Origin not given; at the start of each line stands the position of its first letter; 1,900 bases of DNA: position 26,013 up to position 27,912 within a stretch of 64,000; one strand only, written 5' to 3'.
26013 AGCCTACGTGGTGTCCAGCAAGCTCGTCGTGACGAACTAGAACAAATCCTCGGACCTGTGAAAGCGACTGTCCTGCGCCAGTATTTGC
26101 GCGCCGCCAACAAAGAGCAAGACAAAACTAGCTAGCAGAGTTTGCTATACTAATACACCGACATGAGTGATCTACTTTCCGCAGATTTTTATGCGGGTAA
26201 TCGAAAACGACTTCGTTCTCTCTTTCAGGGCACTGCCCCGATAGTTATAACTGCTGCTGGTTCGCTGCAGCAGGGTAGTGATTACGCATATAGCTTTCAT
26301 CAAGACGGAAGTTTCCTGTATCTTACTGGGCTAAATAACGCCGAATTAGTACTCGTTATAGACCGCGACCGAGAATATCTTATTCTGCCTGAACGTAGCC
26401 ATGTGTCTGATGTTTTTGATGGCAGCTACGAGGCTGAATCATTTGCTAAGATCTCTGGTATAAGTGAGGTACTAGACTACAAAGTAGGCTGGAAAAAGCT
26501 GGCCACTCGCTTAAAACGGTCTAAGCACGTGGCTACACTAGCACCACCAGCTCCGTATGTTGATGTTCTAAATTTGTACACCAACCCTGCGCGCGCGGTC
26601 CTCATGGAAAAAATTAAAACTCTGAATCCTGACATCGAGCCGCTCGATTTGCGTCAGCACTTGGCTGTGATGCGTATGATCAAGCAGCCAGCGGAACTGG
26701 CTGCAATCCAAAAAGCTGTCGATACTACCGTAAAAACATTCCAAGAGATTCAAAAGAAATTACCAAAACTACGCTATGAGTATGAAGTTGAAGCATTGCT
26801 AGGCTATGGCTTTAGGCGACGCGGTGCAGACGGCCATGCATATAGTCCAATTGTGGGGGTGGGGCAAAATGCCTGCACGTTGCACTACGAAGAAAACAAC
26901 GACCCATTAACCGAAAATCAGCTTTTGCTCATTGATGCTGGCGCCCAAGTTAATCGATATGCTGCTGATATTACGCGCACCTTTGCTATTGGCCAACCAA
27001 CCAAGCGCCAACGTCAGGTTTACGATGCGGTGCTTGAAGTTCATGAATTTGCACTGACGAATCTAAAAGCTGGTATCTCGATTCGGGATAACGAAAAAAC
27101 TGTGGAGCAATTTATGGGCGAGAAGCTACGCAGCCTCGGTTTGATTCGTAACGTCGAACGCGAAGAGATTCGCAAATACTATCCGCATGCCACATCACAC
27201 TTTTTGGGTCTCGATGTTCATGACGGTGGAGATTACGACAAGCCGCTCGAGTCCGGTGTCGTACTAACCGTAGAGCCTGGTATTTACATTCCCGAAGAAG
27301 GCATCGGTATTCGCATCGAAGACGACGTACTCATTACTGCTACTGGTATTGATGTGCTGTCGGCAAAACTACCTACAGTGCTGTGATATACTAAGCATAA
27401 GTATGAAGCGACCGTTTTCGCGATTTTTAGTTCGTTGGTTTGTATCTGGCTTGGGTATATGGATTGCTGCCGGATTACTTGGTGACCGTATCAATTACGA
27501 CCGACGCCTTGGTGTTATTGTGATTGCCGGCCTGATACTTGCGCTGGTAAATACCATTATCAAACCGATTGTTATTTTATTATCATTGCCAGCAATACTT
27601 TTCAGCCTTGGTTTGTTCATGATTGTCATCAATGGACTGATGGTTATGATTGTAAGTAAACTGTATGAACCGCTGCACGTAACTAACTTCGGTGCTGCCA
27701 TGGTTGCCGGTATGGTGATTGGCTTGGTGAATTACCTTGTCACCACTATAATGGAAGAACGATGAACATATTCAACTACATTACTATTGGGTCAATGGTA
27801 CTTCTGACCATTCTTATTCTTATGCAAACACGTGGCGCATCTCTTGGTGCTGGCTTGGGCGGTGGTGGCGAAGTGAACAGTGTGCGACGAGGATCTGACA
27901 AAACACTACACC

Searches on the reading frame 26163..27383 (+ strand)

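Call 80: search_protein_families(library=pfam, proteins=[window:26163-27383:+], max_evalue=0.00001)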
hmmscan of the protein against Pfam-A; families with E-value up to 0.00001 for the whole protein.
window:26163-27383:+ (407 aa): 2 families
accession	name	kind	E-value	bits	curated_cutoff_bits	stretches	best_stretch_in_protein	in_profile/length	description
PF00557.29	Peptidase_M24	-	4.6e-56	190.3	23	1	181-393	2-208/208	Metallopeptidase family M24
PF05195.22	AMP_N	-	4.1e-15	56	24.6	1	10-122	1-119/121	Aminopeptidase P, N-terminal domain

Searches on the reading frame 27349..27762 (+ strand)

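Call 80: search_protein_families(library=pfam, proteins=[window:27349-27762:+], max_evalue=0.00001)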
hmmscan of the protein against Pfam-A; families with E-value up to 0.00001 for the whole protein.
window:27349-27762:+ (138 aa): 1 family
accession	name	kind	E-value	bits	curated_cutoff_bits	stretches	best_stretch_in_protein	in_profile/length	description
PF04020.18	Phage_holin_4_2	-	5.8e-24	85.2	28.8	1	25-130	2-105/105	Mycobacterial 4 TMS phage holin, superfamily IV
